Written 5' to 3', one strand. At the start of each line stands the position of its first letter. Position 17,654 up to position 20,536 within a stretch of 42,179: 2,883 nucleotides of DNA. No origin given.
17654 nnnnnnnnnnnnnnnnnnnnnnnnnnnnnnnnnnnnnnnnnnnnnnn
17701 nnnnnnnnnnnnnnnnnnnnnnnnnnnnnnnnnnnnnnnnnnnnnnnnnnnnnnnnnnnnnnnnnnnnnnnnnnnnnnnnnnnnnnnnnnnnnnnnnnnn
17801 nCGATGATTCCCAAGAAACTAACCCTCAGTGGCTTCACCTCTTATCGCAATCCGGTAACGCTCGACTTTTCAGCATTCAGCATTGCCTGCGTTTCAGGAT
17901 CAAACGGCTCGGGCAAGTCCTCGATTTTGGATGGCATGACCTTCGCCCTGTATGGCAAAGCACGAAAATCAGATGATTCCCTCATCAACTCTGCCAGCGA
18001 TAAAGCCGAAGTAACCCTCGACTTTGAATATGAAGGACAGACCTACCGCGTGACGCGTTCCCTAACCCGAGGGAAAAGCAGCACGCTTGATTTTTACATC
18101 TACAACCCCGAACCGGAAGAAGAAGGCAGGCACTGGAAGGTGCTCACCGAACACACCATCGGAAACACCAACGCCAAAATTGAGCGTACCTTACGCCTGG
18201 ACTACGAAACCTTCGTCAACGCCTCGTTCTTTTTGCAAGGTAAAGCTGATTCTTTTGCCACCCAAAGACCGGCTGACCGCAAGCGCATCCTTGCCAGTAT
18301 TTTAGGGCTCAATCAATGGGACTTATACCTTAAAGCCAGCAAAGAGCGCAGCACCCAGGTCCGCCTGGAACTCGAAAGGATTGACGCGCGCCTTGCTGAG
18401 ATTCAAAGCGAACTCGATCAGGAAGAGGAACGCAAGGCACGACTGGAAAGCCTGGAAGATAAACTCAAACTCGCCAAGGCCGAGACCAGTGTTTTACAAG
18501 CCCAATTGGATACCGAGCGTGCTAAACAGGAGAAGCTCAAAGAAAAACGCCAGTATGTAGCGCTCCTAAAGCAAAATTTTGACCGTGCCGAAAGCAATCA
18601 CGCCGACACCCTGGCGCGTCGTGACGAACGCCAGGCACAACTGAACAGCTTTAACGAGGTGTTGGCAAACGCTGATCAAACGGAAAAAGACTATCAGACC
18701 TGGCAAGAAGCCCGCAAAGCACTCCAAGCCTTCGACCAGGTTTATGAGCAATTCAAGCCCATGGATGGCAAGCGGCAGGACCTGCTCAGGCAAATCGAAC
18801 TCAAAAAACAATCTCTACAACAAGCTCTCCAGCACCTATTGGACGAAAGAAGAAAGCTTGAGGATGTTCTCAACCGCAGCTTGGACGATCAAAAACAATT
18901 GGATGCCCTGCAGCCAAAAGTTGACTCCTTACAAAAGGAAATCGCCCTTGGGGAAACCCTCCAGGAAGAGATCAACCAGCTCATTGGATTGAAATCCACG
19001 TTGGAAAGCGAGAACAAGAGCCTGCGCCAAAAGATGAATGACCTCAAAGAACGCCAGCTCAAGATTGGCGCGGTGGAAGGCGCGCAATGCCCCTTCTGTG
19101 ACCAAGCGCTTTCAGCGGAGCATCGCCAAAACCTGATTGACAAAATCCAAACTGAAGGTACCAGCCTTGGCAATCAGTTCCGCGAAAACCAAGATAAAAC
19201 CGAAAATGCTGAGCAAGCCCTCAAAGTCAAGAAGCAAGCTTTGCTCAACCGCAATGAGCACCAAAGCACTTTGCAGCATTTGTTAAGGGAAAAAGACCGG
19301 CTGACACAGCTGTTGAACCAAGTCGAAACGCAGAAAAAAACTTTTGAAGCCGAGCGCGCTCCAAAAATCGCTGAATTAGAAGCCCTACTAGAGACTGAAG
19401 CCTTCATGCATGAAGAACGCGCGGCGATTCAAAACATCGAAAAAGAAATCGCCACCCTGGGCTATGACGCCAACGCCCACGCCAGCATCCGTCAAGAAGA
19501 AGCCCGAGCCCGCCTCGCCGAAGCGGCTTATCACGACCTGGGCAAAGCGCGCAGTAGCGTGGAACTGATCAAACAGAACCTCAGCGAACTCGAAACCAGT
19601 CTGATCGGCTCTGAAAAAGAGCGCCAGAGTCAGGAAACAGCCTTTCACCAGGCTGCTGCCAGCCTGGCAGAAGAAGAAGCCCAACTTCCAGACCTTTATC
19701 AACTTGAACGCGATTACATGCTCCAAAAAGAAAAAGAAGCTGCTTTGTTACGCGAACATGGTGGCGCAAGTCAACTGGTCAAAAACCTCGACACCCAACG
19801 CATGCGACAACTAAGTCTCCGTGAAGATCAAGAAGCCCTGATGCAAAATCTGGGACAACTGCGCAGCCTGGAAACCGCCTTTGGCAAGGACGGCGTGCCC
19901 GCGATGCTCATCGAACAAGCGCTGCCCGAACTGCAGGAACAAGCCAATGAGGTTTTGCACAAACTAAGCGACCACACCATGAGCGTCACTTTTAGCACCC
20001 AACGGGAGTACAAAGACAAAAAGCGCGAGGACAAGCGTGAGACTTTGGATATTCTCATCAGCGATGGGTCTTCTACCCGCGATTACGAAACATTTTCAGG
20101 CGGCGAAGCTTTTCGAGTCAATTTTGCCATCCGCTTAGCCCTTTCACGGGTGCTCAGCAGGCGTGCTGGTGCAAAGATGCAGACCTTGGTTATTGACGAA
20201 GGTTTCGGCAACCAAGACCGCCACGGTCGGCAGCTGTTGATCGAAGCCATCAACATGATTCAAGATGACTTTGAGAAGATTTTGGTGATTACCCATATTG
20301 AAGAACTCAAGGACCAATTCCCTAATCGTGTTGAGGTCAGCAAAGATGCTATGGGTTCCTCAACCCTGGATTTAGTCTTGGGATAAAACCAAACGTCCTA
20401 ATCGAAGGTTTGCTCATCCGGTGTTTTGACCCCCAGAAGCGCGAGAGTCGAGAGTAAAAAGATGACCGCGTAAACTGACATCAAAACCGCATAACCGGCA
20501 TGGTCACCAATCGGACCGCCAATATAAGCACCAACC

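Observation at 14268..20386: Tightly coupled NurA / HAS-barrel protein / HerA / Rad50-like operon with no Mre11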

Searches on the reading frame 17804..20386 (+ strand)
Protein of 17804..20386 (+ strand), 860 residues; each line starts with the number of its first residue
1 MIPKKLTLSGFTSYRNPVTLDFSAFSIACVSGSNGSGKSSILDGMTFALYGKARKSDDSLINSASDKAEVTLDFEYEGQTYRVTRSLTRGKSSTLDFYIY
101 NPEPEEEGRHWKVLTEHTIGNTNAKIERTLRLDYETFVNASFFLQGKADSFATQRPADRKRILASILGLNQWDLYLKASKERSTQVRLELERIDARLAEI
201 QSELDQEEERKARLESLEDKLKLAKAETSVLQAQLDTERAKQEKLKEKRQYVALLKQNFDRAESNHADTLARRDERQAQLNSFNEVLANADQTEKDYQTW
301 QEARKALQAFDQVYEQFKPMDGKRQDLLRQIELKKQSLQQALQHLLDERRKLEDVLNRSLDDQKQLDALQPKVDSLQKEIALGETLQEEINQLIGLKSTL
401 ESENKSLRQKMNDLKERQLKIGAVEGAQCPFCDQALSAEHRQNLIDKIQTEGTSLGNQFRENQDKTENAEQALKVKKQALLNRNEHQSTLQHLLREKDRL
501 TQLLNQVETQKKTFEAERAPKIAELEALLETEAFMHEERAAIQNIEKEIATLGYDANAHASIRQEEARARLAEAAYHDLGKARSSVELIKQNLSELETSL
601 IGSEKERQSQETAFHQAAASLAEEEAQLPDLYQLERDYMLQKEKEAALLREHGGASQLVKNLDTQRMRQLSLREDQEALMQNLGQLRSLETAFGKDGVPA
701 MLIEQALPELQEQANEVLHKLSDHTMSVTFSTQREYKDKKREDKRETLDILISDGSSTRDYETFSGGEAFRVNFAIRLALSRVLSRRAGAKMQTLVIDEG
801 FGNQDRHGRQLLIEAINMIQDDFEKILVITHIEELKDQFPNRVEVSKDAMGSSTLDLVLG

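Call 3: search_protein_families(library=pfam, proteins=[window:17804-20386:+], max_evalue=0.1)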
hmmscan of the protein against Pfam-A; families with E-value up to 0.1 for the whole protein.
window:17804-20386:+ (860 aa): 5 families
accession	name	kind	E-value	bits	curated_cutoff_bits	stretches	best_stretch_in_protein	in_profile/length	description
PF13476.12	AAA_23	-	3.9e-20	73.8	27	1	5-250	1-191/201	AAA domain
PF13558.12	SbcC_Walker_B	-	1.8e-08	34.9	27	1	754-816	20-88/90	SbcC/RAD50-like, Walker B motif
PF02463.25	SMC_N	-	1.6e-06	28.2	40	1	4-847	3-213/220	RecF/RecN/SMC N terminal domain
PF13555.12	AAA_29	-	7.8e-06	26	27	1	13-54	11-51/61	P-loop containing region of AAA domain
PF04423.19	Rad50_zn_hook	-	2.3e-05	24.5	24.3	1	407-451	1-44/52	Rad50 zinc hook motif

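Call 4: search_protein_families(library=padloc, proteins=[window:17804-20386:+], max_evalue=0.1)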
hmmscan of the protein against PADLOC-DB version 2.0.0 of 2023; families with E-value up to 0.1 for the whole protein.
window:17804-20386:+ (860 aa): 25 families
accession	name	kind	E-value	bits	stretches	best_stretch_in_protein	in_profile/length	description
PDLC03859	LmuB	-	1.2e-21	75.6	2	15-557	14-459/611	-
PDLC04135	mad3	-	6e-17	60.2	1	4-838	3-329/374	mads_3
PDLC03863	LmuB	-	1.7e-11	41.6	2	16-297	16-295/610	-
PDLC03865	LmuB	-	3e-10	37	2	175-742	254-783/1007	-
PDLC02747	PbeC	-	4.6e-09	33.7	2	4-88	4-100/632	PbeC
PDLC04140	mad8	-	1.2e-08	32.8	1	16-227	18-133/314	mads_8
PDLC03861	LmuB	-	6e-07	25.8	1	5-96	212-311/1213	-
PDLC02668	DndD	-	8.7e-07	26.3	1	1-86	1-109/659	DndD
PDLC03868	LmuB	-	1.2e-06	25.2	3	368-622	222-479/1035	-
PDLC02714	PbeC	-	1.6e-06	25.3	1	3-305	3-316/651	PbeC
PDLC02756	PbeC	-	2.2e-06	25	1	1-86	1-112/643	PbeC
PDLC02667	DndD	-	5.4e-05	20.1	1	1-57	1-64/657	DndD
PDLC02980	AriA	-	5.9e-05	21.2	1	28-101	2-90/304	-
PDLC02740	PbeC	-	5.9e-05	20.1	1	1-55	1-58/648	PbeC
PDLC02730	PbeC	-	7.4e-05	19.7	1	4-282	4-302/651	PbeC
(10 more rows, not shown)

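Call 5: search_protein_families(library=ncbifam, proteins=[window:17804-20386:+], max_evalue=0.1)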
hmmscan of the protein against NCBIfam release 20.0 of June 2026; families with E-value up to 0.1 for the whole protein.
window:17804-20386:+ (860 aa): 29 families (the best 25 are shown)
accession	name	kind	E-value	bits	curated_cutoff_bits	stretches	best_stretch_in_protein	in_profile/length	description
TIGR00618.1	sbcc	subfamily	6.4e-77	259.4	478.5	2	1-416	1-432/1043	exonuclease subunit SbcC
NF003034.1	PRK03918.1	equivalog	2.7e-38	131.5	700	1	4-841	4-862/878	DNA double-strand break repair ATPase Rad50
NF002244.0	PRK01156.1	equivalog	5.2e-37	127.4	847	3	1-267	1-259/895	DNA double-strand break repair ATPase Rad50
NF041034.1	Rad50_Sulf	equivalog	2e-32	112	1000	1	1-837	1-849/872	DNA double-strand break repair ATPase Rad50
NF002572.0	PRK02224.1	equivalog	5.1e-32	111.1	1087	2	4-392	4-391/888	DNA double-strand break repair ATPase Rad50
NF041035.1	Rad50_Halo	equivalog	3.2e-29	101.9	1000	1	5-850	5-871/883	DNA double-strand break repair ATPase Rad50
NF041752.4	sbcc_Bac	equivalog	6.6e-22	77.3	1420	2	1-749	1-754/1130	exonuclease subunit SbcC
TIGR02169.1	SMC_prok_A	equivalog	8e-17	60.3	729.4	2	4-229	3-227/1165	chromosome segregation protein SMC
NF045487.1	ASRP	equivalog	6.6e-16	58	300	2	27-250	16-228/593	archaea-specific SMC-related protein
NF041751.2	sbcc_Staph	equivalog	1.1e-15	56.8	920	2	758-854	907-1004/1007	exonuclease subunit SbcC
NF007600.2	PRK10246.1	equivalog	3.1e-14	52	750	2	476-856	663-1041/1047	exonuclease subunit SbcC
NF045780.1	TrlF_fam_ATP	equivalog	1.9e-10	40.1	350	1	32-417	316-687/944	TrlF family AAA-like ATPase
NF053563.1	Rkd4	equivalog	3.7e-10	38.6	860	1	4-104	4-108/747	arcadin-4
NF010068.0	PRK13548.1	equivalog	7.6e-09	35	261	1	737-845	111-215/261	heme ABC transporter ATP-binding protein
NF040873.1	AztA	equivalog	1e-07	31.7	220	2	733-836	89-182/191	zinc ABC transporter ATP-binding protein AztA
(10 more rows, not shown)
